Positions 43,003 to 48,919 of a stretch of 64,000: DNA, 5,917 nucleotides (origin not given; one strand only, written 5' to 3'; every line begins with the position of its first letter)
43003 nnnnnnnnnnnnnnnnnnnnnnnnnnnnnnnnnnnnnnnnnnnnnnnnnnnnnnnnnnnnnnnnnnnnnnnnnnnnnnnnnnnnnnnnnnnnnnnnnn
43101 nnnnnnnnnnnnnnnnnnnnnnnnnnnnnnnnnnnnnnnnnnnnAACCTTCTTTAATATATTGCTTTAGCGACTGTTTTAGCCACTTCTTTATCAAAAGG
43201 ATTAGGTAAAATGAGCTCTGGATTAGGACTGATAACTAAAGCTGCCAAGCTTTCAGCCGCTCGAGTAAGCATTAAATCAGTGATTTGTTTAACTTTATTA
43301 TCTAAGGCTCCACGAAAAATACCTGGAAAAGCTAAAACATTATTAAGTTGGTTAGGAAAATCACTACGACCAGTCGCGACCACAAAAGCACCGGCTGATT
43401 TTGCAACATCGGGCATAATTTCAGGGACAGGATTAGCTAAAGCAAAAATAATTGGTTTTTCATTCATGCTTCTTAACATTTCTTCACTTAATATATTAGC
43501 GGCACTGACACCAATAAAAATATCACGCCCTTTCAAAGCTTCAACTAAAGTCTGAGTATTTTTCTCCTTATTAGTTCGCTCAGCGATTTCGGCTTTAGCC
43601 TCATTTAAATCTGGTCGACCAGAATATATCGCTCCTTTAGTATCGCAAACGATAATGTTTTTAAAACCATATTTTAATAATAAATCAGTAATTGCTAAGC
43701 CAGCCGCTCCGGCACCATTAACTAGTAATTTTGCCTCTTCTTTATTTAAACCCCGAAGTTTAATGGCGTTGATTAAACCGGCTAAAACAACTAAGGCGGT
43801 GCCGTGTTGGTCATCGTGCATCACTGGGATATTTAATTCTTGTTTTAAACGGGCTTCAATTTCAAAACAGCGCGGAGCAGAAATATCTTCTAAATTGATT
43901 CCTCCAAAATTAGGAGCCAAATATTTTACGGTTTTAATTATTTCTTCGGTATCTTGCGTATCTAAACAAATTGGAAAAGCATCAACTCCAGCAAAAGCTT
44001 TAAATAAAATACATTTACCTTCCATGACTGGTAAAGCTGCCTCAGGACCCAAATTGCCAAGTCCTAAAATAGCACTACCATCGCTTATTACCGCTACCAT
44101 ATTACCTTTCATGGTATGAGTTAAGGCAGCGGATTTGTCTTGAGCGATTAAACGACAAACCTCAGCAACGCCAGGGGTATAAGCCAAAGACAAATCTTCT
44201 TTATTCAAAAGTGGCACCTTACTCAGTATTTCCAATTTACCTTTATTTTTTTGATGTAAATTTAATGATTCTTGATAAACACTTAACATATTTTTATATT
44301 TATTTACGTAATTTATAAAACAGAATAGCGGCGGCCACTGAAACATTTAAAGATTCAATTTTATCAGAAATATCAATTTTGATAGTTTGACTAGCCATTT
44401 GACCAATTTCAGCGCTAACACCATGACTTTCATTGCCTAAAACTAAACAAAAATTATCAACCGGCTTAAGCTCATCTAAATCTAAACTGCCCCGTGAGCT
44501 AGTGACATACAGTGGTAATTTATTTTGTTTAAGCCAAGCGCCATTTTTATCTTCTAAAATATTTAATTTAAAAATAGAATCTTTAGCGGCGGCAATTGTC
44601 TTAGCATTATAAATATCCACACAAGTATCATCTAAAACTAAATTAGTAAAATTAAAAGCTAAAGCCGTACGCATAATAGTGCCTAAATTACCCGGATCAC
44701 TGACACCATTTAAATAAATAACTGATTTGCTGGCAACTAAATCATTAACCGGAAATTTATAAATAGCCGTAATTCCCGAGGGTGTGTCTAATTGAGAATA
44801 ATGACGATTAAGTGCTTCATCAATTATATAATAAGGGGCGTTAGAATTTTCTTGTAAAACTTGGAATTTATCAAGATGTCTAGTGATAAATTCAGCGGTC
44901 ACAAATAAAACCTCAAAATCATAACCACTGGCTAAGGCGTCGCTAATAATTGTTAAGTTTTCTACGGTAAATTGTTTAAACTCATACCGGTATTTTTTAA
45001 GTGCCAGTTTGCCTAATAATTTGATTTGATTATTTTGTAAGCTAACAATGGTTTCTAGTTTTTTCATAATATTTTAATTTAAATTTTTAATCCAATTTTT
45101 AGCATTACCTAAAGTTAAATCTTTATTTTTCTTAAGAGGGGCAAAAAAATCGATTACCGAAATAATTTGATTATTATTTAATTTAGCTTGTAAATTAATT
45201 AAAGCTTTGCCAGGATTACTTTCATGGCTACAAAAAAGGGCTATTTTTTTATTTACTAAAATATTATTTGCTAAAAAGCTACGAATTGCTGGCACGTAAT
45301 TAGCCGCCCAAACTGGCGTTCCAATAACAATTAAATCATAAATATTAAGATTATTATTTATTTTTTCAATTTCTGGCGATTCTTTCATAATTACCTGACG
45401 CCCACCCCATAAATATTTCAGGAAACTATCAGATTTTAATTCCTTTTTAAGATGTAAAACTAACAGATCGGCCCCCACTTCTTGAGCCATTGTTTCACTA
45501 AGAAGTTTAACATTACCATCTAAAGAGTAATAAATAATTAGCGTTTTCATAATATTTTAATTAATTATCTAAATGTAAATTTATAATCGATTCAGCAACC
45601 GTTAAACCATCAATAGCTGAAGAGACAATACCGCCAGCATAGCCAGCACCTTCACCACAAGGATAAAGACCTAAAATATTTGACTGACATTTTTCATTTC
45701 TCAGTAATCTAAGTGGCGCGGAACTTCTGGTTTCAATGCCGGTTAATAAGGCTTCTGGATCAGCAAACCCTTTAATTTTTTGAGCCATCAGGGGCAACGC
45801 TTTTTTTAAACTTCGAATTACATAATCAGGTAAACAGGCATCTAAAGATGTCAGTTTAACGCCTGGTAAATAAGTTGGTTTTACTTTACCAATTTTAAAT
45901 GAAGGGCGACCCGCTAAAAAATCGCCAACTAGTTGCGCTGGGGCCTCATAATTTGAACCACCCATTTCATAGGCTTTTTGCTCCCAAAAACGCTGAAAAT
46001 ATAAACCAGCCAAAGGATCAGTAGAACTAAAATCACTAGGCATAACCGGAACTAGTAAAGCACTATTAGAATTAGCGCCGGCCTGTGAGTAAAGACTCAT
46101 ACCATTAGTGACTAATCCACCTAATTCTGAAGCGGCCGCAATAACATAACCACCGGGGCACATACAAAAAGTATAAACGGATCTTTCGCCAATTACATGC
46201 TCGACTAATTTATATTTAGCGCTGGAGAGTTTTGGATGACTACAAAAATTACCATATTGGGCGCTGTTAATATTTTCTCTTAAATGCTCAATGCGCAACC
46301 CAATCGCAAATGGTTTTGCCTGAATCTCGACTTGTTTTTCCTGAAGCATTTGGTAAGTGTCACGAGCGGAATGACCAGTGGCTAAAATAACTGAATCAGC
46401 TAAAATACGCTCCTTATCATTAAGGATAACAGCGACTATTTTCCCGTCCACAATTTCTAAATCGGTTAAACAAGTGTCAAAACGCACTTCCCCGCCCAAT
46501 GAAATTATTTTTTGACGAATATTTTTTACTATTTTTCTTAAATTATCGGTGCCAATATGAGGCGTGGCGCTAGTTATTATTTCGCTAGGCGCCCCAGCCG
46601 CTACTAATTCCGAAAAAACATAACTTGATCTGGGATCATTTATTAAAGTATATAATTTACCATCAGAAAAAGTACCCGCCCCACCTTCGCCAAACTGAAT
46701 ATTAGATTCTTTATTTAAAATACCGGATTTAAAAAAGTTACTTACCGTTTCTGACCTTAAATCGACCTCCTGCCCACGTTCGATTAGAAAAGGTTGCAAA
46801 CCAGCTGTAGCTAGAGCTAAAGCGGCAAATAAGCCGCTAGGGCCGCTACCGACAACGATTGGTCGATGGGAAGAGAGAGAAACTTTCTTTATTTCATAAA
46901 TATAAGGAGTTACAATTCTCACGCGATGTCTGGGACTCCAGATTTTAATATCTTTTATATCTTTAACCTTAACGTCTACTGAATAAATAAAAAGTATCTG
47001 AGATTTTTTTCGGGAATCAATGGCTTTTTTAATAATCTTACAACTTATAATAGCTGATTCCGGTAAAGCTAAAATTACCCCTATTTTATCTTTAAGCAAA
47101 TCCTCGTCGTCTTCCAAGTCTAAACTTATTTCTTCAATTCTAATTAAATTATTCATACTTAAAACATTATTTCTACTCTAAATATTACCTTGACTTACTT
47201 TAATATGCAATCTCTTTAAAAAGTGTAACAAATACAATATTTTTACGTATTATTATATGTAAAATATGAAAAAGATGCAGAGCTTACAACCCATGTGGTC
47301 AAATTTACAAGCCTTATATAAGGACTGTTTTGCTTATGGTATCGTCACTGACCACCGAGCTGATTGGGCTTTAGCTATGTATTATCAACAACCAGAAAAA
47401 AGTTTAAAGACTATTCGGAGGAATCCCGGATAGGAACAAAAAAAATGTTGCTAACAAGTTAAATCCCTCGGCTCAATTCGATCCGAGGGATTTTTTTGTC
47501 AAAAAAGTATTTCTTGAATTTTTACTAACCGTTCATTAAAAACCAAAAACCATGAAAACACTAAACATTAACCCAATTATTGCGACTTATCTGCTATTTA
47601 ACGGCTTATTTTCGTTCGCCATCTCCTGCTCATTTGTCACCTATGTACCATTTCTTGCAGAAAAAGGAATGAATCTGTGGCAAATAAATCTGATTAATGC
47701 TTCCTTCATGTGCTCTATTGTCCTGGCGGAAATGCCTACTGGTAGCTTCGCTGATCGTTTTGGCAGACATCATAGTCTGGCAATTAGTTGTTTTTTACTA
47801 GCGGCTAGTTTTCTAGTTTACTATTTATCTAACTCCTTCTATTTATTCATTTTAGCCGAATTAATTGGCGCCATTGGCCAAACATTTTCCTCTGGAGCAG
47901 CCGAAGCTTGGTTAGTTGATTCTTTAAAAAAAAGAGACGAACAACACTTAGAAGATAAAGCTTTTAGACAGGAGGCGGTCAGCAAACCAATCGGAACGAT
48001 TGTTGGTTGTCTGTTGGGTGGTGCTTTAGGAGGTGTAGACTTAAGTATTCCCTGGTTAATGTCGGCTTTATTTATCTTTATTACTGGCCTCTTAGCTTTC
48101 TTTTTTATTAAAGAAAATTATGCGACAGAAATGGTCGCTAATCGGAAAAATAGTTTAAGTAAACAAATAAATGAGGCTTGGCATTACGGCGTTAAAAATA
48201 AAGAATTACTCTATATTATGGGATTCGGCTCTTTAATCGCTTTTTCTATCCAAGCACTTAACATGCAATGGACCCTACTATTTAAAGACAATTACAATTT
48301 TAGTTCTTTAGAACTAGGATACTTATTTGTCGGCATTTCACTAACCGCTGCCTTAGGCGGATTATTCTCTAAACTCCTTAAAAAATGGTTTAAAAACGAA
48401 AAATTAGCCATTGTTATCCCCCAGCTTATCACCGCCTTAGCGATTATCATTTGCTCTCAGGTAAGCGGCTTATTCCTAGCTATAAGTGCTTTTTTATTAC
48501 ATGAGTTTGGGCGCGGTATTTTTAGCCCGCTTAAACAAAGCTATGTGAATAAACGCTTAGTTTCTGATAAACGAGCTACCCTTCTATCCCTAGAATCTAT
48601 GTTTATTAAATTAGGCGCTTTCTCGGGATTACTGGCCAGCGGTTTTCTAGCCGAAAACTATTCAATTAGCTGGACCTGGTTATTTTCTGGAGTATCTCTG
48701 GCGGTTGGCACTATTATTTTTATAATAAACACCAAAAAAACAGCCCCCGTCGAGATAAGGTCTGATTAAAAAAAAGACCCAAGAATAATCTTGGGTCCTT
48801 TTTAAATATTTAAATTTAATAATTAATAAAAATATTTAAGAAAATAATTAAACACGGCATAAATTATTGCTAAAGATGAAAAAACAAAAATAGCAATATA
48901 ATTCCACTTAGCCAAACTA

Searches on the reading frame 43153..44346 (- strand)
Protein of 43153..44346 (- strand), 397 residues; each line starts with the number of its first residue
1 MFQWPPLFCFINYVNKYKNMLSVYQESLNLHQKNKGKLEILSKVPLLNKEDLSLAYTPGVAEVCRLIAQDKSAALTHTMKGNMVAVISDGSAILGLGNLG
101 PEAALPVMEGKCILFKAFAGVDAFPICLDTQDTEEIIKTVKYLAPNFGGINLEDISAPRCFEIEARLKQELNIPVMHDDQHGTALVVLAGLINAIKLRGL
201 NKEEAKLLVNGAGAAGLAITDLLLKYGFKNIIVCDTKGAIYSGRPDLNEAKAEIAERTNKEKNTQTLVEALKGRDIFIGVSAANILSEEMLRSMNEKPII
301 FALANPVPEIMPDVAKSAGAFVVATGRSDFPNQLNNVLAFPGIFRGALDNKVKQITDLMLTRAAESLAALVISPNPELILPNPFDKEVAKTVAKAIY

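Call 31: search_protein_families(library=pfam, proteins=[window:43153-44346:-], max_evalue=0.001)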
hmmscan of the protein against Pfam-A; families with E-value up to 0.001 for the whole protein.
window:43153-44346:- (397 aa): 2 families
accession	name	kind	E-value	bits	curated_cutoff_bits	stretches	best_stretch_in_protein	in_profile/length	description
PF00390.24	malic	-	3.6e-32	112.1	23.1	1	36-168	2-182/182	Malic enzyme, N-terminal domain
PF03949.21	Malic_M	-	3.2e-26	92.6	23.5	1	182-395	3-252/258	Malic enzyme, NAD binding domain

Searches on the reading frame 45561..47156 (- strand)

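Call 31: search_protein_families(library=pfam, proteins=[window:45561-47156:-], max_evalue=0.001)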
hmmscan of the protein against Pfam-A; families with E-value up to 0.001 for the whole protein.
window:45561-47156:- (531 aa): 10 families
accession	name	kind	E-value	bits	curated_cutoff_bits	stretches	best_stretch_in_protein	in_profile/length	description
PF21688.3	FAD-depend_C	-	7.7e-76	255.1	27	1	282-478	1-197/197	FAD-dependent protein, C-terminal domain-like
PF01266.30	DAO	-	1e-09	38.8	27.9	1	205-282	147-223/353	FAD dependent oxidoreductase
PF03486.20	HI0933_like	-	3.2e-08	33.8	50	0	100-131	4-35/244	HI0933-like protein Rossmann domain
PF00890.30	FAD_binding_2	-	8.5e-08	32.2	20.4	1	100-132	3-35/414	FAD binding domain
PF07992.20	Pyr_redox_2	-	8.4e-07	29.1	26.1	1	100-267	4-114/291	Pyridine nucleotide-disulphide oxidoreductase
PF01134.28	GIDA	-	4.7e-05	23.1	22.1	0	230-265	118-153/391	Glucose inhibited division protein A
PF13738.12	Pyr_redox_3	-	9e-05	22.3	30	0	100-131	1-33/305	Pyridine nucleotide-disulphide oxidoreductase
PF01494.25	FAD_binding_3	-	0.00017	21.4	22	1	100-130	5-35/349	FAD binding domain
PF13450.12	NAD_binding_8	-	0.00065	20.4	21.9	0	101-131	1-31/68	NAD(P)-binding Rossmann-like domain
PF13454.12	NAD_binding_9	-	0.00095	19.6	21.8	0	230-262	123-154/155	FAD-NAD(P)-binding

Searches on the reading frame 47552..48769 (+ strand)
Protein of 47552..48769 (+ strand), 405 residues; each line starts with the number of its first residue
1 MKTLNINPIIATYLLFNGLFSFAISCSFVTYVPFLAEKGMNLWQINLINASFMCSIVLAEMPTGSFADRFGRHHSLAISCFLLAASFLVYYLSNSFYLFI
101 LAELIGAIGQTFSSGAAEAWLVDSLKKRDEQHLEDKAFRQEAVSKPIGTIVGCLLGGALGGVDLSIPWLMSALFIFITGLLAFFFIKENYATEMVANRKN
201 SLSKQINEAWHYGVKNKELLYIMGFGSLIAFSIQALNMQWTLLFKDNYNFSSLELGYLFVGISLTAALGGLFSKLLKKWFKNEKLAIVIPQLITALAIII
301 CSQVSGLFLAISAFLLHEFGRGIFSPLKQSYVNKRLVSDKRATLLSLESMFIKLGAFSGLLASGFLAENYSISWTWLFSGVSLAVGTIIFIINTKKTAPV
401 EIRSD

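Call 31: search_protein_families(library=pfam, proteins=[window:47552-48769:+], max_evalue=0.001)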
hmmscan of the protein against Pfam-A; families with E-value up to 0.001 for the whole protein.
window:47552-48769:+ (405 aa): 3 families
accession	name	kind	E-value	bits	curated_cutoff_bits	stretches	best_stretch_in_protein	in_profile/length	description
PF07690.21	MFS_1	-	7.9e-34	117.5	33.4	2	17-334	5-321/347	Major Facilitator Superfamily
PF05977.19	MFS_3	-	1.8e-11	43.6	27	1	45-392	47-392/524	Transmembrane secretion effector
PF13515.12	FUSC_2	-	6.8e-05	23.4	25.6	1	143-196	37-88/126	Fusaric acid resistance protein-like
